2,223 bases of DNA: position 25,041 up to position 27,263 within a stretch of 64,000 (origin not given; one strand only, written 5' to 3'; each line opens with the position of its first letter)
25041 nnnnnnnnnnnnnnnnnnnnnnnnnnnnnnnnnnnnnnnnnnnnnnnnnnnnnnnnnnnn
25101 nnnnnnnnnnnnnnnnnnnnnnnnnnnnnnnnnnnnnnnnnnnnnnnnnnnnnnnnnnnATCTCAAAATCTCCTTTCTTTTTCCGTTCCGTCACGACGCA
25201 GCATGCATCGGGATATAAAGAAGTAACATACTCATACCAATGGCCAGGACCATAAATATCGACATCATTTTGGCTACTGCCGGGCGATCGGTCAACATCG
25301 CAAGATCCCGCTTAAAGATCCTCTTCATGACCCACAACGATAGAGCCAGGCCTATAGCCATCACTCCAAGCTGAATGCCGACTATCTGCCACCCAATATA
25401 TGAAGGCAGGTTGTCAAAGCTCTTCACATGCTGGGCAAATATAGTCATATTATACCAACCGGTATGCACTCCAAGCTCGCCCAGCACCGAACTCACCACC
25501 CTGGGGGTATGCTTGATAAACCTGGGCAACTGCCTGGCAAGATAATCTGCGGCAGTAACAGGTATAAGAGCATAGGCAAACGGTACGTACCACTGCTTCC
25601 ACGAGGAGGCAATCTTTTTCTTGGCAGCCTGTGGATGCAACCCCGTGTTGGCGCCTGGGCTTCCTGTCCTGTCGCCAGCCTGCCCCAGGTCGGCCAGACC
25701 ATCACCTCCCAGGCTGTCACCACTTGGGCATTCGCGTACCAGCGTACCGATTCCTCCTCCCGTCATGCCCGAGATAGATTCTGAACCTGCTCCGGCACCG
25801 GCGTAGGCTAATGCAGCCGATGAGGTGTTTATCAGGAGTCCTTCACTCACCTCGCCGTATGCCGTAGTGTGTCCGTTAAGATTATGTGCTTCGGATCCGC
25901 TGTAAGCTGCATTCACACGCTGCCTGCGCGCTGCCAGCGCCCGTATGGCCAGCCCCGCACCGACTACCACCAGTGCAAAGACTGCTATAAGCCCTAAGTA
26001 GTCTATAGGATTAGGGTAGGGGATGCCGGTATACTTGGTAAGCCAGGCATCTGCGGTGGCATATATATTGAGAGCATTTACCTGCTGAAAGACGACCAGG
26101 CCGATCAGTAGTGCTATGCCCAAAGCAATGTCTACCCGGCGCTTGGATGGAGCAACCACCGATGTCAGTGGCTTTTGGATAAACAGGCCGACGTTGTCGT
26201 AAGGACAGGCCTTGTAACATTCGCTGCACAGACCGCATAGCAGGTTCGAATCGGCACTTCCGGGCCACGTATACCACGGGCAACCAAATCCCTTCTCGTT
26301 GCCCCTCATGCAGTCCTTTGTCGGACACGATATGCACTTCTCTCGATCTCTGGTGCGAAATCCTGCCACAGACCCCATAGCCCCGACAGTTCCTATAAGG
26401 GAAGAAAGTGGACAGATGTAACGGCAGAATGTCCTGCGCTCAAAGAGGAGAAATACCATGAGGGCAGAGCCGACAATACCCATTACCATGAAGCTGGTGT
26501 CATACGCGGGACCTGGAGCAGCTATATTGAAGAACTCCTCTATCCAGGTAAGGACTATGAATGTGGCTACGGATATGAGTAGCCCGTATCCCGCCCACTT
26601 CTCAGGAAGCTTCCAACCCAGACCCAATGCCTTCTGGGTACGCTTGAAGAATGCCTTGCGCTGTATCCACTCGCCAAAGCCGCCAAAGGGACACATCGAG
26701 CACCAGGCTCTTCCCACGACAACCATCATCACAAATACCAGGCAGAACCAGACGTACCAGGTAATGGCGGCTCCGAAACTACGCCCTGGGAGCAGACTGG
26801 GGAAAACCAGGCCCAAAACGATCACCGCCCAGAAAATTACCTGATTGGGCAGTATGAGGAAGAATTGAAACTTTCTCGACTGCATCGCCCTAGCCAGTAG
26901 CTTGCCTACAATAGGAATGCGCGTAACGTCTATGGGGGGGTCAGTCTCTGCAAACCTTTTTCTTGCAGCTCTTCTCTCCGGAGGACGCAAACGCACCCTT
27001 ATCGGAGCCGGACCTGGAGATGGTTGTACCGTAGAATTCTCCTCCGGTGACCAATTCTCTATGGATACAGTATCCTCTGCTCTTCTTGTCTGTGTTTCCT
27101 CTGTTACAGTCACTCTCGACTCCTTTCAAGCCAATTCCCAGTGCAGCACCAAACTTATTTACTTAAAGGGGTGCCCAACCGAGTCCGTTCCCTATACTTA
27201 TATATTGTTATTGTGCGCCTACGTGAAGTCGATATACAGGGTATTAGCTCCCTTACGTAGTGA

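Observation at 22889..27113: Two-gene redox module: a NapH/NosR-like membrane polyferredoxin followed by a ferredoxin + GltD-like + flavodoxin triple fusion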

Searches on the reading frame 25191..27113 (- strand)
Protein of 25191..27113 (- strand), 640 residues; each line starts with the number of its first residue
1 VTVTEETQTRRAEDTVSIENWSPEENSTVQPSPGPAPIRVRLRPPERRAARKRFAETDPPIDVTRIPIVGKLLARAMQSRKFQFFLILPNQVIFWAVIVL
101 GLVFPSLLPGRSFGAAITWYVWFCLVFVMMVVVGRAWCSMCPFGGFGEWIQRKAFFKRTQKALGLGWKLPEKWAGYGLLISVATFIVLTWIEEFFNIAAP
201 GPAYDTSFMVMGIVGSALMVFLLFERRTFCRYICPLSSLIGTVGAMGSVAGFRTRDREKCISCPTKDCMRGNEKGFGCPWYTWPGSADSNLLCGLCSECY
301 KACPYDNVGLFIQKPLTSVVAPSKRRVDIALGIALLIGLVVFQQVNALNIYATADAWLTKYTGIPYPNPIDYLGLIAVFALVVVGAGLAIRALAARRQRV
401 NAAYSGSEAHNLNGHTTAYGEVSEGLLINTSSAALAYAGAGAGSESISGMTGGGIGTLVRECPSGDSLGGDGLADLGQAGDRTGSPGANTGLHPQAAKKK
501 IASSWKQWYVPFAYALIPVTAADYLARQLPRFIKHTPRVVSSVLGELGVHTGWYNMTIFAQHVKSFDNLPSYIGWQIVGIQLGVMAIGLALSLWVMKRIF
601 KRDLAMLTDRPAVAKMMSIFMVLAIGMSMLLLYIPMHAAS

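Call 5: search_protein_families(library=pfam, proteins=[window:25191-27113:-], max_evalue=0.01)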
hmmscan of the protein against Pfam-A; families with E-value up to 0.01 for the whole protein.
window:25191-27113:- (640 aa): 1 family
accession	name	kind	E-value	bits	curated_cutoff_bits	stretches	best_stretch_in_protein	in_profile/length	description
PF12801.12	Fer4_5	-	2e-11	44.1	22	2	116-158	2-43/48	4Fe-4S binding domain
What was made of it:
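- On Fer4_5 (PF12801) 'NapH-like' superfamily: 44.1 bits against 22, with two stretches (call 5).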

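Call 6: search_protein_families(library=ncbifam, proteins=[window:25191-27113:-], max_evalue=0.01)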
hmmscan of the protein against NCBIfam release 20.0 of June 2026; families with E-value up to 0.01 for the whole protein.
window:25191-27113:- (640 aa): 3 families
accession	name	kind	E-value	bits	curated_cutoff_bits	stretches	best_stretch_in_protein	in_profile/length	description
TIGR02163.1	napH_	subfamily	1e-07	31.7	213.05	1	125-269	69-210/255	NapH/MauN family ferredoxin-type protein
NF007013.0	PRK09477.1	equivalog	2.2e-05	23.7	234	1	211-268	178-232/286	quinol dehydrogenase ferredoxin subunit NapH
TIGR02745.1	ccoG_rdxA_fixG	equivalog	0.0064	15.5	316.7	1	122-237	61-191/435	cytochrome c oxidase accessory protein CcoG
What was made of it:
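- On NapH (TIGR02163 / PRK09477): 31.7 bits against 213, and 23.7 against 234 (call 6).
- Closest known: NapH. Different: TIGR02163 scores 31.7 bits against a cut-off of 213 (call 6).
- It is not a CcoG family member (call 6).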

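Call 12: find_homologous_proteins(query=window:25191-27113:-, max_evalue=0.00001)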
Query window:25191-27113:- (640 aa): 603 proteins with E <= 0.00001 among 8000 candidates; the best 120 are listed.
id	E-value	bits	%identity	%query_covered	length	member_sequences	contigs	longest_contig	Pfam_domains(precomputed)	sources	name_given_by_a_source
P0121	0.0e+0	1474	100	100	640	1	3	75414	PF12801.13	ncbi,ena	-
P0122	0.0e+0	1263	86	100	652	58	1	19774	PF12801.13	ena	-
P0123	0.0e+0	1259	87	100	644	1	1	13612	PF12801.13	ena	-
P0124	0.0e+0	1244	86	100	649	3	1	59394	PF12801.13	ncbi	-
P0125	0.0e+0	1147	77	100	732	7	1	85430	PF12801.13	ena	-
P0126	0.0e+0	1127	75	100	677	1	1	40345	PF12801.13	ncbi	ncbi:MAG: 4Fe-4S binding protein [Acidimicrobiales bacterium]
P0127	0.0e+0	1109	75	100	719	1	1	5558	PF12801.13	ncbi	-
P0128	6.1e-255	866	72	62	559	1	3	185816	PF12801.13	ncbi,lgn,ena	-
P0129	1.7e-193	663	65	61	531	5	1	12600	PF12801.13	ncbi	-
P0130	6.6e-191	654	66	57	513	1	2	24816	PF12801.13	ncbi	ncbi:MAG: 4Fe-4S binding protein [Ferrimicrobium sp.]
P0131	8.7e-191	654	52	97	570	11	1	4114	PF12801.13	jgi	-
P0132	1.9e-190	653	52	98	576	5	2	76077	PF12801.13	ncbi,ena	-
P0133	2.2e-190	652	69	58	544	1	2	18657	PF12801.13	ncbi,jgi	jgi:NosR/NirI family nitrous oxide reductase transcriptional regulator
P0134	1.6e-189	649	64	58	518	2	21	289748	PF12801.13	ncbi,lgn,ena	-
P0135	2.9e-189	649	61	66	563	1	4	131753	PF12801.13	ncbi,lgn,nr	ncbi:MAG: 4Fe-4S binding protein [Actinobacteria bacterium]|nr:4Fe-4S binding protein [Actinomycetot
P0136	4.7e-189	648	67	58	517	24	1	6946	PF12801.13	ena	-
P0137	2.1e-188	646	52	95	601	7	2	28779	PF12801.13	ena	-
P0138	9.0e-187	640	61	60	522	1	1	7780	PF12801.13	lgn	-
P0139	1.4e-186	640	66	58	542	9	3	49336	PF12801.13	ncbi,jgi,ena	jgi:polyferredoxin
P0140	3.2e-186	639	67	58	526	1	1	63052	PF12801.13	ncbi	-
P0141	9.7e-186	637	52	94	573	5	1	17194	PF12801.13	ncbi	ncbi:MAG: 4Fe-4S binding protein [Acidimicrobiales bacterium]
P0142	1.5e-185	636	69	55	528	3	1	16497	PF12801.13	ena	-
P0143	1.6e-185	636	68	55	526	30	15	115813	PF12801.13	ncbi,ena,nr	ncbi:MAG: 4Fe-4S binding protein [Actinomycetota bacterium]|nr:4Fe-4S binding protein [Actinomycetot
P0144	3.8e-185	635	67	58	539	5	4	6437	PF12801.13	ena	-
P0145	6.8e-185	634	69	55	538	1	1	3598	PF12801.13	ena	-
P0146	6.9e-185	634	67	59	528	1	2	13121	PF12801.13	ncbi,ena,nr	ncbi:MAG: 4Fe-4S binding protein [Actinomycetota bacterium]|nr:4Fe-4S binding protein [Actinomycetot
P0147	8.6e-185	634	65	57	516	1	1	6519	PF12801.13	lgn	-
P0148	8.8e-185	634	65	60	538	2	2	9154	PF12801.13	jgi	-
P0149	1.7e-184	633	51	95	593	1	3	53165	PF12801.13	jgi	-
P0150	5.8e-184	631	67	56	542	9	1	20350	PF12801.13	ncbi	-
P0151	5.9e-184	631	69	54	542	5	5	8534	PF12801.13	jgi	jgi:NosR/NirI family nitrous oxide reductase transcriptional regulator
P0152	9.9e-184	630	69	59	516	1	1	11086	PF12801.13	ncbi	-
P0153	1.3e-183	630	49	97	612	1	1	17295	PF12801.13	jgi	-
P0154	6.5e-183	628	62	59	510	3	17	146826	PF12801.13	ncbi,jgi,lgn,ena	jgi:hypothetical protein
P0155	7.0e-183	628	67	57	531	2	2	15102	PF12801.13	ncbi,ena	-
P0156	1.3e-182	627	69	53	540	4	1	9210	PF12801.13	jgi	-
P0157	1.7e-182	626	68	57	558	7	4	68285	PF12801.13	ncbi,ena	-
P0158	1.8e-182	626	64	59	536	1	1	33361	PF12801.13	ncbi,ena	-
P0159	1.9e-182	626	67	55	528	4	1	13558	PF12801.13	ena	-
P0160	2.8e-182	626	51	97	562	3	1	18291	PF12801.13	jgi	-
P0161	2.9e-182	625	65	61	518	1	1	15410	PF12801.13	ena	-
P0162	5.9e-182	624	68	55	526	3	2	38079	PF12801.13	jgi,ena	-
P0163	7.9e-182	624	64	58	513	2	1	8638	PF12801.13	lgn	-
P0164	9.7e-182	624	65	57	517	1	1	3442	PF12801.13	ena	-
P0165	2.3e-181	623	69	57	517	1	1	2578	PF12801.13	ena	-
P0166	2.3e-181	623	63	59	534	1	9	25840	PF12801.13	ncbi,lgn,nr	ncbi:MAG: 4Fe-4S binding protein [Actinobacteria bacterium]|nr:4Fe-4S binding protein [Actinomycetot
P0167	2.4e-181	622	62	57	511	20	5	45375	PF12801.13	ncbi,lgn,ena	-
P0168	2.6e-181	622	63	60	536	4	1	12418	PF12801.13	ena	-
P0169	3.2e-181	622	64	61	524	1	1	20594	PF12801.13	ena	-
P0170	3.8e-181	622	66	55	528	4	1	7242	PF12801.13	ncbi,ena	-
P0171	8.0e-181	621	62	61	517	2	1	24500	PF12801.13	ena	-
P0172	1.5e-180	620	66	55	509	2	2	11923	PF12801.13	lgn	-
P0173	1.6e-180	620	68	55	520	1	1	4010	PF12801.13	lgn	-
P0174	1.7e-180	620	63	56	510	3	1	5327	PF12801.13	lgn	-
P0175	2.0e-180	619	66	59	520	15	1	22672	PF12801.13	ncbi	-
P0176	2.1e-180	619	66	57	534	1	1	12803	PF12801.13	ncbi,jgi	-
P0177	2.9e-180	619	62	58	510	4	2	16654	PF12801.13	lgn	-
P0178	4.1e-180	618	67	57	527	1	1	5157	PF12801.13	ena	-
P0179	5.3e-180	618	69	55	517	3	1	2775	PF12801.13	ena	-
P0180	5.5e-180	618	50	97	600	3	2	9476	PF12801.13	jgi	-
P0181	6.1e-180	618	62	59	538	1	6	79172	PF12801.13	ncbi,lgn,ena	-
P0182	6.6e-180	618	65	58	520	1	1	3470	PF12801.13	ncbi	-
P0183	6.6e-180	618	62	59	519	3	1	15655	PF12801.13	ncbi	ncbi:MAG: 4Fe-4S binding protein [Acidimicrobiales bacterium]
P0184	6.7e-180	618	50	94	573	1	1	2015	PF12801.13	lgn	-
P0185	1.3e-179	617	66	56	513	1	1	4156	PF12801.13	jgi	jgi:NosR/NirI family nitrous oxide reductase transcriptional regulator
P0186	1.5e-179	617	66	57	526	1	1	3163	PF12801.13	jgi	-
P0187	1.8e-179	616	62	57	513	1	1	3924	PF12801.13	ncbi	-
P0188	2.2e-179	616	64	54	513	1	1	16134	PF12801.13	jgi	jgi:4Fe-4S binding protein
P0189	2.7e-179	616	67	56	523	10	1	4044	PF12801.13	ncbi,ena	-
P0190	3.1e-179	615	65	58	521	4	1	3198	PF12801.13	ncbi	-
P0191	4.0e-179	615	61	62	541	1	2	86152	PF12801.13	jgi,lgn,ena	-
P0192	5.2e-179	615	66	58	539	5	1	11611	PF12801.13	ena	-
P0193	6.6e-179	614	62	59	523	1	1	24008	PF12801.13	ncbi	ncbi:MAG: 4Fe-4S binding protein [Acidimicrobiales bacterium]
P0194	1.2e-178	614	65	61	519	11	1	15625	PF12801.13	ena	-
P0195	1.3e-178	613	62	63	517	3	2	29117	PF12801.13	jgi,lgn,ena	-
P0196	1.5e-178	613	49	95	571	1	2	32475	PF12801.13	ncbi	ncbi:MAG: 4Fe-4S binding protein [Acidimicrobiales bacterium]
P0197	1.6e-178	613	51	97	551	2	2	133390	PF12801.13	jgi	jgi:NosR/NirI family nitrous oxide reductase transcriptional regulator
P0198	1.7e-178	613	64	59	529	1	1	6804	PF12801.13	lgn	-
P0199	1.7e-178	613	65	55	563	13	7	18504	PF12801.13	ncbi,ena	-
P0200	1.8e-178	613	50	95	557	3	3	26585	PF12801.13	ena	-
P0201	2.4e-178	613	62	61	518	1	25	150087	PF12801.13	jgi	jgi:NosR/NirI family nitrous oxide reductase transcriptional regulator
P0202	2.8e-178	612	63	61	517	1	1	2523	PF12801.13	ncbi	-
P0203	3.0e-178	612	66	58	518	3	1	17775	PF12801.13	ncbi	-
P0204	3.7e-178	612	48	97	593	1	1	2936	PF12801.13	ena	-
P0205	4.3e-178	612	61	62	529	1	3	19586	PF12801.13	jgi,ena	-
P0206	4.3e-178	612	62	61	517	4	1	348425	PF12801.13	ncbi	ncbi:MAG: 4Fe-4S binding protein [Acidimicrobiales bacterium]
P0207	6.6e-178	611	63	61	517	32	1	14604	PF12801.13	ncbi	ncbi:MAG TPA: 4Fe-4S binding protein [Streptosporangiaceae bacterium]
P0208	6.9e-178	611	62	61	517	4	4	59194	PF12801.13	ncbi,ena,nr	ncbi:MAG: 4Fe-4S binding protein [Actinomycetota bacterium]|nr:4Fe-4S binding protein [Actinomycetot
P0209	9.4e-178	611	63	59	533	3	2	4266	PF12801.13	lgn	-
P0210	9.6e-178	611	49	95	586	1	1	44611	PF12801.13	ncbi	-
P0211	9.7e-178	611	61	62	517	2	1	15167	PF12801.13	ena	-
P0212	1.5e-177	610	63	60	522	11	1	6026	PF12801.13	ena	-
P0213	1.6e-177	610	63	57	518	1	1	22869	PF12801.13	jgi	jgi:NosR/NirI family nitrous oxide reductase transcriptional regulator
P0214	3.2e-177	609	64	58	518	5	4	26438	PF12801.13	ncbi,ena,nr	ncbi:MAG: 4Fe-4S binding protein [Actinomycetota bacterium]|nr:4Fe-4S binding protein [Actinomycetot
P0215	3.2e-177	609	62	61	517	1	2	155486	PF12801.13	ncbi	ncbi:MAG: 4Fe-4S binding protein [Acidimicrobiales bacterium]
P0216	3.6e-177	609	67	56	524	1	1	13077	PF12801.13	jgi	jgi:polyferredoxin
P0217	3.8e-177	609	69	56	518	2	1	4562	PF12801.13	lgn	-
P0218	4.2e-177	608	64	59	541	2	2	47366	PF12801.13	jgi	-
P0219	4.3e-177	608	48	100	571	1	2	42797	PF12801.13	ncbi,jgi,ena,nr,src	ncbi:MAG TPA: 4Fe-4S binding protein [Acidimicrobiales bacterium]|nr:4Fe-4S binding protein [Acidimi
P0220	4.4e-177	608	66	57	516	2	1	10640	PF12801.13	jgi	jgi:NosR/NirI family nitrous oxide reductase transcriptional regulator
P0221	5.3e-177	608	63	61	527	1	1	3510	PF12801.13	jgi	jgi:NosR/NirI family nitrous oxide reductase transcriptional regulator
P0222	6.8e-177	608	50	95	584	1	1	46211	PF12801.13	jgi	jgi:polyferredoxin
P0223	7.1e-177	608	64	58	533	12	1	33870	PF12801.13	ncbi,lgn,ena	-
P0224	7.3e-177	608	63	59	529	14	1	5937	PF12801.13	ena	-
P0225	8.3e-177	607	64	61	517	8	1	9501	PF12801.13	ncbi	-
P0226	8.6e-177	607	66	56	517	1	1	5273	PF12801.13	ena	-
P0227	9.2e-177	607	68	55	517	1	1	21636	PF12801.13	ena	-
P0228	1.0e-176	607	58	62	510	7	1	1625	PF12801.13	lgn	-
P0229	1.1e-176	607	62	63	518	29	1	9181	PF12801.13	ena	-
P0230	1.2e-176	607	68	55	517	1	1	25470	PF12801.13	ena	-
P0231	1.3e-176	607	67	55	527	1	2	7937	PF12801.13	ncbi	ncbi:MAG: 4Fe-4S binding protein [Acidimicrobiales bacterium]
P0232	1.5e-176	607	49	97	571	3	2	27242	PF12801.13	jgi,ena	-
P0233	1.6e-176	607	48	96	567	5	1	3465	PF12801.13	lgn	-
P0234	1.6e-176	606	66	56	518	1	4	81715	PF12801.13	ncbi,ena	-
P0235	1.8e-176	606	66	57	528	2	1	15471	PF12801.13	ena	-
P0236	2.1e-176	606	62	62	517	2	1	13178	PF12801.13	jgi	jgi:NosR/NirI family transcriptional regulator, nitrous oxide reductase regulator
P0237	2.1e-176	606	68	55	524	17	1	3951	PF12801.13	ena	-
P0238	2.3e-176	606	63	56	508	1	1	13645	PF12801.13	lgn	-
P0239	2.8e-176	606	54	77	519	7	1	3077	PF12801.13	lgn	-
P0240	3.2e-176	606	64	58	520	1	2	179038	PF12801.13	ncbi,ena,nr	ncbi:MAG: 4Fe-4S binding protein [Actinomycetota bacterium]|nr:4Fe-4S binding protein [Actinomycetot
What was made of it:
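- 25191..27113 (-): MEM: a 640-aa polytopic membrane polyferredoxin. It has a NapH-like core plus an extra C-terminal helix bundle. More than 600 homologues (call 12).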

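Call 16: search_solved_structures(query=window:25191-27113:-, max_evalue=1)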
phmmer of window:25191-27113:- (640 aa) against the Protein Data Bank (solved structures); distinct sequences matched with E-value up to 1: 0.
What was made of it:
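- Tried and rejected: Sequence search of MEM against the PDB: no hit even at E <= 1 (call 16).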

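Call 25: find_related_loci(query=A1, collection=genome_contigs, flank=8000)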
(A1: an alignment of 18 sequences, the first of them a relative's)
Query A1 (640 aa) in genome_contigs; peptide patterns used: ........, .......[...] (x = any residue, [..] = any of these).
527 stretches matched a pattern; 389 encode a relative of the query (tblastn E <= 1e-3); the best 80 are kept; 80 distinct loci.
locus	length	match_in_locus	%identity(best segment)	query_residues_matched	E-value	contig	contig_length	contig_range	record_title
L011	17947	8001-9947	86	1-640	0e+0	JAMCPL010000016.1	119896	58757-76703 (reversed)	MAG: Actinomycetota bacterium isolate FK_Sedi_A_Bin.79 NODE_179_length_119896_cov_66.8354, whole genome shotgun sequence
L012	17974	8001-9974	77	1-640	0e+0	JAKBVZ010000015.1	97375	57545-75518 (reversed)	MAG: Actinomycetes bacterium isolate TL1-4.bin29 NODE_99_length_97375_cov_12.406651, whole genome shotgun sequence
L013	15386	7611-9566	87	1-640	0e+0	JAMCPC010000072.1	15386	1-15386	MAG: Actinomycetota bacterium isolate FK_Sedi_A_Bin.95 NODE_9314_length_15386_cov_45.4873, whole genome shotgun sequence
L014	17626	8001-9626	75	22-640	0e+0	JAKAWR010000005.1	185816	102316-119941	MAG: Actinomycetes bacterium isolate YP4.bin77 NODE_69_length_185816_cov_10.671278, whole genome shotgun sequence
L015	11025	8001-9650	52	38-640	0e+0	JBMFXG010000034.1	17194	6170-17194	MAG: Acidimicrobiales bacterium isolate KM4364-38 NODE_34_length_17194_cov_3.832915, whole genome shotgun sequence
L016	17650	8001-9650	51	38-640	0e+0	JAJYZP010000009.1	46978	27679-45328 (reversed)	MAG: Actinomycetes bacterium isolate FK5.bin29 NODE_752_length_46978_cov_1.483383, whole genome shotgun sequence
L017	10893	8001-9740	52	35-640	5e-179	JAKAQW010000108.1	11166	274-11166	MAG: Actinomycetes bacterium isolate YF2.bin99 NODE_6192_length_11166_cov_3.879790, whole genome shotgun sequence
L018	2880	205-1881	48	23-639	0e+0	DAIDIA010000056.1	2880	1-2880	MAG TPA_asm: Acidimicrobiaceae bacterium isolate clean354 k141_314143, whole genome shotgun sequence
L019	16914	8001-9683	49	22-640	1e-177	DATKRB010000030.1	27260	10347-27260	MAG TPA_asm: Acidimicrobiales bacterium isolate SMAG_U14017 k141_1165798, whole genome shotgun sequence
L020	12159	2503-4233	50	22-640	0e+0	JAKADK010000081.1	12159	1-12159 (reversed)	MAG: Actinomycetes bacterium isolate WH5.bin15 NODE_3159_length_12159_cov_5.076712, whole genome shotgun sequence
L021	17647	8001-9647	48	30-640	7e-176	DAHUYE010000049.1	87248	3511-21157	MAG TPA_asm: Actinobacteria bacterium isolate clean269 k141_704210, whole genome shotgun sequence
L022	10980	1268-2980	48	1-640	4e-175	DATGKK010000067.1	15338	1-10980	MAG TPA_asm: Acidimicrobiales bacterium isolate SMAG_U9857 k141_305554, whole genome shotgun sequence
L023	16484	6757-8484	48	11-639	2e-178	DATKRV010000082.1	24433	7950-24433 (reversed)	MAG TPA_asm: Acidimicrobiales bacterium isolate SMAG_U14037 k141_1333508, whole genome shotgun sequence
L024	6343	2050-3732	48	35-640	4e-175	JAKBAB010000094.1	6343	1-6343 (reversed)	MAG: Actinomycetes bacterium isolate ZJ1.bin85 NODE_18792_length_6343_cov_2.340734, whole genome shotgun sequence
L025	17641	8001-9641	46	1-640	2e-172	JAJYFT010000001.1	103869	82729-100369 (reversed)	MAG: Actinomycetes bacterium isolate DBS1-2.bin61 NODE_93_length_103869_cov_2.933354, whole genome shotgun sequence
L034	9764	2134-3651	67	33-640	2e-164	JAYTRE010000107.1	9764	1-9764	MAG: Pseudonocardiales bacterium isolate GFS_4730 GFS_4730_106, whole genome shotgun sequence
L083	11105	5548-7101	60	23-640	5e-158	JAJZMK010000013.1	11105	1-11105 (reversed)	MAG: Actinomycetes bacterium isolate MAS3.bin18 NODE_12233_length_11105_cov_1.420660, whole genome shotgun sequence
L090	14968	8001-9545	63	24-640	9e-158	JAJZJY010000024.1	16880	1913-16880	MAG: Actinomycetes bacterium isolate LSA5.bin83 NODE_5000_length_16880_cov_1.630872, whole genome shotgun sequence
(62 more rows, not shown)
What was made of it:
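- One cultured carrier is the Fe(III)-reducer Aciditerrimonas ferrireducens (call 25).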

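Call 39: search_protein_families(library=pfam, proteins=[L023:5737-6681:-, L090:6952-7881:-, L083:9523-10845:+], max_evalue=0.1)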
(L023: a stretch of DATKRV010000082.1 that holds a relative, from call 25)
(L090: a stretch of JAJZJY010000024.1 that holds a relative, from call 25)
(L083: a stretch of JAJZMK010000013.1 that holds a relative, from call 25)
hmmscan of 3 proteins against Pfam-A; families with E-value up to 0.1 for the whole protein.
L023:5737-6681:- (314 aa): 4 families
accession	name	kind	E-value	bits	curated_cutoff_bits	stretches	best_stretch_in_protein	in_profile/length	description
PF02082.26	Rrf2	-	4.1e-27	95.4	30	1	5-135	1-131/132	Iron-dependent Transcriptional regulator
PF12802.13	MarR_2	-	0.0039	17.8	27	1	24-58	17-50/61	MarR family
PF10604.15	Polyketide_cyc2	-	0.015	16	27.4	1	227-303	68-142/142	Polyketide cyclase / dehydrase and lipid transport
PF22798.2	DUF5817_CT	-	0.036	14.4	29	0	30-70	17-54/54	DUF5817, C-terminal domain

L090:6952-7881:- (309 aa): 2 families
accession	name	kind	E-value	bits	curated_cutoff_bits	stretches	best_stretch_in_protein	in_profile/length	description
PF02082.26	Rrf2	-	7.6e-28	97.7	30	1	6-136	1-131/132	Iron-dependent Transcriptional regulator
PF10604.15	Polyketide_cyc2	-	0.0039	17.9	27.4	1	228-298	72-142/142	Polyketide cyclase / dehydrase and lipid transport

L083:9523-10845:+ (440 aa): 3 families
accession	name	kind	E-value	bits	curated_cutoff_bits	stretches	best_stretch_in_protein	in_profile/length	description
PF13360.13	PQQ_2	-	7.7e-08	32.7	27.6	2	286-385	13-101/233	Outer membrane protein assembly factor BamB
PF01436.27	NHL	-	0.00011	22.5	20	0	205-228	4-27/28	NHL repeat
PF20138.4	DUF6528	-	0.064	12.6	23.5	0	131-226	58-145/327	Family of unknown function (DUF6528)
